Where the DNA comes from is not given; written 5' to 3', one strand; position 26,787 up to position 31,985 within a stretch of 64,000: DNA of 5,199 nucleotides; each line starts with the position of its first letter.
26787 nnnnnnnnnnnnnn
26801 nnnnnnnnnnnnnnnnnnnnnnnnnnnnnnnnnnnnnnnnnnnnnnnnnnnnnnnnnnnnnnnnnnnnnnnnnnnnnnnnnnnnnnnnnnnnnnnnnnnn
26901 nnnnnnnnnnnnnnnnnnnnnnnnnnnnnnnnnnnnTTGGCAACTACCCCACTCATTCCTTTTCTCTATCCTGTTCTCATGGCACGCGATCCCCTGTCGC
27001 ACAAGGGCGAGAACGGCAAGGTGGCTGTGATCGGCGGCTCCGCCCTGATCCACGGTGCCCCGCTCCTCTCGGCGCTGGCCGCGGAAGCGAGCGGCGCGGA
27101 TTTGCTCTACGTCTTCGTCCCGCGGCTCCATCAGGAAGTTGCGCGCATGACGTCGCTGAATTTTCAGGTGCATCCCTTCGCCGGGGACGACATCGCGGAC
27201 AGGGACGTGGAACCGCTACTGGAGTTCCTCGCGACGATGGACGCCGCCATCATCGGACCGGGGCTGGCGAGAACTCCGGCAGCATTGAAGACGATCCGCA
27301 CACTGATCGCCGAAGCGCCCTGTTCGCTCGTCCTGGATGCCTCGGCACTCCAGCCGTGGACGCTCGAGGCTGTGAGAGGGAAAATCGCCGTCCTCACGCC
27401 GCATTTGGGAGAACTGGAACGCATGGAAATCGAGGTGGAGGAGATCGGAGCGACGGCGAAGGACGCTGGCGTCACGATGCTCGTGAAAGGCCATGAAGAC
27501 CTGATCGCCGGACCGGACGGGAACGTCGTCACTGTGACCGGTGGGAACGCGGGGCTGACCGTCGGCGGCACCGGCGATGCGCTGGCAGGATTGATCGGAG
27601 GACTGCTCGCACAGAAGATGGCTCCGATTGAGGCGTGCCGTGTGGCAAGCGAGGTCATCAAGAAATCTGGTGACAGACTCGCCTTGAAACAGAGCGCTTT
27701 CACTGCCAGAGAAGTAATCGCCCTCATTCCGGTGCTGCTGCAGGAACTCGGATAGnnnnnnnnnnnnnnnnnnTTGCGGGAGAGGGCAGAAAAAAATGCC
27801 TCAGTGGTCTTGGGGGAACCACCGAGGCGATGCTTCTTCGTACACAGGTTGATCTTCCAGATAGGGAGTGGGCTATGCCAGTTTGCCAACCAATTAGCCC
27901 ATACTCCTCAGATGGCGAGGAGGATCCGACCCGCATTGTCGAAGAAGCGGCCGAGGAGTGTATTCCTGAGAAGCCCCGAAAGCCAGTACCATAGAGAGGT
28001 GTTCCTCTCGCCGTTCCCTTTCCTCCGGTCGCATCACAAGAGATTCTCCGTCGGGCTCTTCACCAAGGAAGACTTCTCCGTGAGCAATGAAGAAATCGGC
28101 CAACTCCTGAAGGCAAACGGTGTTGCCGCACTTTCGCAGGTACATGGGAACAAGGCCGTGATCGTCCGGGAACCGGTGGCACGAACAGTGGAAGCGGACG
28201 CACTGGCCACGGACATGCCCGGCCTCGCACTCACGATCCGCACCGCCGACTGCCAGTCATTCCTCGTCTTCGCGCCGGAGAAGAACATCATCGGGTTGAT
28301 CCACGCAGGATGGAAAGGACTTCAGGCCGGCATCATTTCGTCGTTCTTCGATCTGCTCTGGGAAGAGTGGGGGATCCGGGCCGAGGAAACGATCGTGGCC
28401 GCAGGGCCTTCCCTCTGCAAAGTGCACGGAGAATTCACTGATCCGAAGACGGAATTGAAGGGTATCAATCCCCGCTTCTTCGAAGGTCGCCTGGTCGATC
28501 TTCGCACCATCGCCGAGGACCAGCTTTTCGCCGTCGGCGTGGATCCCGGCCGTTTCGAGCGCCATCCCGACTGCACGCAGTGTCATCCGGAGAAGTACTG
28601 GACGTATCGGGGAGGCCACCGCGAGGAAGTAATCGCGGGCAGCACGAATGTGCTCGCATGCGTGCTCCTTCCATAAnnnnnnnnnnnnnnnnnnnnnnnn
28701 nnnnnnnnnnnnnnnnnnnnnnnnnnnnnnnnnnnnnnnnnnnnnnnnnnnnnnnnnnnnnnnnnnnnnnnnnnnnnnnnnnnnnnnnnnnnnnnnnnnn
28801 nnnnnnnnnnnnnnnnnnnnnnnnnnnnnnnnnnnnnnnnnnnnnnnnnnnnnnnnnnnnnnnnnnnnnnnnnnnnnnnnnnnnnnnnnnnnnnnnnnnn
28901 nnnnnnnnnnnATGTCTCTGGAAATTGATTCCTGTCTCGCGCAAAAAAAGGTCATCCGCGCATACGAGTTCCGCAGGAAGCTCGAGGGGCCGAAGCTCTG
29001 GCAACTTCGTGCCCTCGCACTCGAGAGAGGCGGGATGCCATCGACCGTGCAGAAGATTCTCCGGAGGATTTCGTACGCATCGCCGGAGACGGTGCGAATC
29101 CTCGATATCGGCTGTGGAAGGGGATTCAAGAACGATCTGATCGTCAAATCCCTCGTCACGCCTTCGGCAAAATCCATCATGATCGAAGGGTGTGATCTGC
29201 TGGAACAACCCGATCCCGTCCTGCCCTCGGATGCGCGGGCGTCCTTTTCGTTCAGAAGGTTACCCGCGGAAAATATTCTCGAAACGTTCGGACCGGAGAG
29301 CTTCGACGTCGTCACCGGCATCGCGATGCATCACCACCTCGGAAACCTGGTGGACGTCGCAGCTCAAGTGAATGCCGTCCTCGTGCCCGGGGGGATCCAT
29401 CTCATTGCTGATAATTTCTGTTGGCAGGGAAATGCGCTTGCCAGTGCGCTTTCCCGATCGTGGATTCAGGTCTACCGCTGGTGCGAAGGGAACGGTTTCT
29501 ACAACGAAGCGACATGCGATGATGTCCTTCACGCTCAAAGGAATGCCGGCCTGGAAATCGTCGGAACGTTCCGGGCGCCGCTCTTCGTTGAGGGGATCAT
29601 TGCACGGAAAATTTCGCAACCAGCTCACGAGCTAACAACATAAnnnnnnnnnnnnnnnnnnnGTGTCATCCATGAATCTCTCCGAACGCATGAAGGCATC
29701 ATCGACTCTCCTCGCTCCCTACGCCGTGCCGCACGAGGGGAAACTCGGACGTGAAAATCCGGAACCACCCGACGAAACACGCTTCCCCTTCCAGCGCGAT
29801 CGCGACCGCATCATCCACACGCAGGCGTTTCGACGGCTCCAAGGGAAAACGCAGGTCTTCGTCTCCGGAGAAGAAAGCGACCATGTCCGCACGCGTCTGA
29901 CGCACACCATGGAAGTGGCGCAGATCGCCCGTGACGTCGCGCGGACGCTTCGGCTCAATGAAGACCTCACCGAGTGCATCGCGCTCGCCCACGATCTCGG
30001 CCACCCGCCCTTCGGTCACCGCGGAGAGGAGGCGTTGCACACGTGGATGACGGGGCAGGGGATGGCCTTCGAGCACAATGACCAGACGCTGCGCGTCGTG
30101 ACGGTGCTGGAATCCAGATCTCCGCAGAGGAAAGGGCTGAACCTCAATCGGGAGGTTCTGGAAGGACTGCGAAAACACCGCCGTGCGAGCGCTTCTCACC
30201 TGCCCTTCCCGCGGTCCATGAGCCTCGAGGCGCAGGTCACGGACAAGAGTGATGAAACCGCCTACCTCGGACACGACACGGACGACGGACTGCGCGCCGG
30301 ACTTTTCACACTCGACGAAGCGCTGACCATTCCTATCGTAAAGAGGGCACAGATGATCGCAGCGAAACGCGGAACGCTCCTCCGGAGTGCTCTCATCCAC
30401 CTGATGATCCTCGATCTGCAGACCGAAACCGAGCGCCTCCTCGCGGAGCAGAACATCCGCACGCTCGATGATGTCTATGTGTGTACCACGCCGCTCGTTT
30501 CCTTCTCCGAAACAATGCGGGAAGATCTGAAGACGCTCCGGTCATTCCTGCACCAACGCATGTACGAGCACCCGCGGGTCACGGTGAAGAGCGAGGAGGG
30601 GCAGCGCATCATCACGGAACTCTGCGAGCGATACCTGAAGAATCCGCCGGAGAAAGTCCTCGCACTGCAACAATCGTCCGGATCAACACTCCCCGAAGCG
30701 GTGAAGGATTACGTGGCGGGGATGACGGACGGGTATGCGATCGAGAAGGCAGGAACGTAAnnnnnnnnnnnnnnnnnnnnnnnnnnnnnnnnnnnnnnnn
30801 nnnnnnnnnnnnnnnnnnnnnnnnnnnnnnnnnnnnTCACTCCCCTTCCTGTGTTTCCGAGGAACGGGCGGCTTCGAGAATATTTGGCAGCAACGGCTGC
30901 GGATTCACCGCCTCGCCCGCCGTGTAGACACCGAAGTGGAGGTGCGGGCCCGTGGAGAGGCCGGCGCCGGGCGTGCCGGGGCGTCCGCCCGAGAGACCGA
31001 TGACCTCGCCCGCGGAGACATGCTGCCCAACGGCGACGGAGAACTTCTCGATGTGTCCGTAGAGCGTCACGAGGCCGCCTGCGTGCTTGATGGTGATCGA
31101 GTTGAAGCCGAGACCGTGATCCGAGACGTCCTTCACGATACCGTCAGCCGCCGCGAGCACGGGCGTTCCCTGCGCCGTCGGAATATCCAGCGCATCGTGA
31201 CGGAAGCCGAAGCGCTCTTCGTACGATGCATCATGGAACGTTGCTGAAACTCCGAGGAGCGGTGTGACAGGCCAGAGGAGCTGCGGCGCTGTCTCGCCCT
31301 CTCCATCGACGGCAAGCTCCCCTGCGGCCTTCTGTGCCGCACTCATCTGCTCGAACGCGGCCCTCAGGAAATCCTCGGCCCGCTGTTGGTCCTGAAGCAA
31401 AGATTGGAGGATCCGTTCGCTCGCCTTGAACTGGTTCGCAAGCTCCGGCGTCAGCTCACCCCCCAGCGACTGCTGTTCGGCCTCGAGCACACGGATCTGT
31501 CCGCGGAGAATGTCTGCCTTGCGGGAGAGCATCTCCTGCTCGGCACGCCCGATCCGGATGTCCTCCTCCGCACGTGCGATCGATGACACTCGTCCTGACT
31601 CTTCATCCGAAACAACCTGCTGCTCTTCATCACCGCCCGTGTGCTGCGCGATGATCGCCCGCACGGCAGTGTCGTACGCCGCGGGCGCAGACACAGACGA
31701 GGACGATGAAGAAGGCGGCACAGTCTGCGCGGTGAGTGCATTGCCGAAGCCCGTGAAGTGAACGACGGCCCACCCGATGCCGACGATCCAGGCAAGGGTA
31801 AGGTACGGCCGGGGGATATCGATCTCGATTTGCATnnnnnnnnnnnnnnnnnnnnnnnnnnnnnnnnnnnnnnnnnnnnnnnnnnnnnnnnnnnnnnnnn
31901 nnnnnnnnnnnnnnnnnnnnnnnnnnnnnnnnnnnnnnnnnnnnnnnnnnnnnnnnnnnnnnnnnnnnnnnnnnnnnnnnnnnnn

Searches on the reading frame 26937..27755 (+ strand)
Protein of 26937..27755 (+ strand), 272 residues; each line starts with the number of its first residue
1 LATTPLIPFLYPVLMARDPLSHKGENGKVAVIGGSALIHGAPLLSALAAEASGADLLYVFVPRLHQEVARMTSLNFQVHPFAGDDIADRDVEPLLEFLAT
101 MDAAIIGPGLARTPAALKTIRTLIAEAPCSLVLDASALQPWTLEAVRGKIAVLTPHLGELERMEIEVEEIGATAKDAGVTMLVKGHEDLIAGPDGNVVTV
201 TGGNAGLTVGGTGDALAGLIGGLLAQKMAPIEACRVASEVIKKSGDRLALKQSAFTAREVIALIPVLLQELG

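Call 58: search_protein_families(library=pfam, proteins=[window:26937-27755:+], max_evalue=0.001)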
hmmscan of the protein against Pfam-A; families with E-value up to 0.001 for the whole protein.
window:26937-27755:+ (272 aa): 1 family
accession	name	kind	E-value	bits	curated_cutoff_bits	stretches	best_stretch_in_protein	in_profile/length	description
PF01256.23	Carb_kinase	-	3.7e-43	148.2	27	1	29-261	1-237/242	NAD(P)H-hydrate dehydratase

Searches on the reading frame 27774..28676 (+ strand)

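Call 58: search_protein_families(library=pfam, proteins=[window:27774-28676:+], max_evalue=0.001)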
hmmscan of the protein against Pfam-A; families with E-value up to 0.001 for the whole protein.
window:27774-28676:+ (300 aa): 1 family
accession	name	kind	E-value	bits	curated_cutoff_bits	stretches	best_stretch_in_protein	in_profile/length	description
PF02578.20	Cu-oxidase_4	-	1e-33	117.2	22.9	1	113-282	42-227/238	Multi-copper polyphenol oxidoreductase laccase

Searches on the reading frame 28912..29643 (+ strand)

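Call 58: search_protein_families(library=pfam, proteins=[window:28912-29643:+], max_evalue=0.001)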
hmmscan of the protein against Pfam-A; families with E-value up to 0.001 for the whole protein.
window:28912-29643:+ (243 aa): 5 families
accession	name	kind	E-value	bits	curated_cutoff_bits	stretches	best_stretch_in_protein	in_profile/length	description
PF08242.18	Methyltransf_12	-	3.3e-07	31.4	30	1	64-162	1-97/98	Methyltransferase domain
PF08241.18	Methyltransf_11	-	6.8e-07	30.3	21.2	1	64-164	1-94/95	Methyltransferase domain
PF13489.12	Methyltransf_23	-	8.2e-07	29.3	27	1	44-217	7-162/164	Methyltransferase domain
PF13847.12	Methyltransf_31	-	3.8e-06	27.1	27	1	61-167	5-111/145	Methyltransferase domain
PF13649.12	Methyltransf_25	-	4.7e-05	24.4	27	1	63-161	1-97/97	Methyltransferase domain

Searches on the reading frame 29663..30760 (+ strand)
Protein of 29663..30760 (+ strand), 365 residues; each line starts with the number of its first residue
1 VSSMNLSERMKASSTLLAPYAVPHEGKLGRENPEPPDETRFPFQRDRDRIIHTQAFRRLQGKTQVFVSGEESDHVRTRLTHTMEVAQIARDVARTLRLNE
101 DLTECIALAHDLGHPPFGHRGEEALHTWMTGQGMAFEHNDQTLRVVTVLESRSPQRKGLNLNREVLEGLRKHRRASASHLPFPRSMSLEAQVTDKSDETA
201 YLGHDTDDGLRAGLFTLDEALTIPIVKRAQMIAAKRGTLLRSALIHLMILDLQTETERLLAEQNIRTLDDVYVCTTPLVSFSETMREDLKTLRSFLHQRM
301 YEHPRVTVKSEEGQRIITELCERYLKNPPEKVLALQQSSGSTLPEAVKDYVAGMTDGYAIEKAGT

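Call 58: search_protein_families(library=pfam, proteins=[window:29663-30760:+], max_evalue=0.001)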
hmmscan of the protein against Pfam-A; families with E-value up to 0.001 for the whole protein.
window:29663-30760:+ (365 aa): 2 families
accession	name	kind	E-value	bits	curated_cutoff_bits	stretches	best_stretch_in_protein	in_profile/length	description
PF13286.11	HD_assoc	-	4.3e-18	66.1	22.2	1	279-362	1-88/91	Phosphohydrolase-associated domain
PF01966.28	HD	-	1.5e-14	54.7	22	1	78-200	1-114/116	HD domain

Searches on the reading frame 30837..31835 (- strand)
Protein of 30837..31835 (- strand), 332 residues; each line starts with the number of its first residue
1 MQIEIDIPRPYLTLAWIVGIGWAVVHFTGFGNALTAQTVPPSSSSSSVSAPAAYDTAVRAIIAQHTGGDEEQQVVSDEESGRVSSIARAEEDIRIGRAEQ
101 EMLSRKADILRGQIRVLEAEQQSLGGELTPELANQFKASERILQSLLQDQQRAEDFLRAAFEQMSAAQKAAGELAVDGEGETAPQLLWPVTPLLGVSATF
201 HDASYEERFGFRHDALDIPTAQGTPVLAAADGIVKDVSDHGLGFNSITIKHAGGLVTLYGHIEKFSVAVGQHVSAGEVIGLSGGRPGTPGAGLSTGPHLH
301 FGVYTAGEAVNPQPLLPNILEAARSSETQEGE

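Call 58: search_protein_families(library=pfam, proteins=[window:30837-31835:-], max_evalue=0.001)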
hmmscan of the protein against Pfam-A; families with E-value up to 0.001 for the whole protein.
window:30837-31835:- (332 aa): 1 family
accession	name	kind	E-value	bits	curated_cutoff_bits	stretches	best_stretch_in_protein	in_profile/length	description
PF01551.29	Peptidase_M23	-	2.2e-25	89.1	28.7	1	213-312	3-96/96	Peptidase family M23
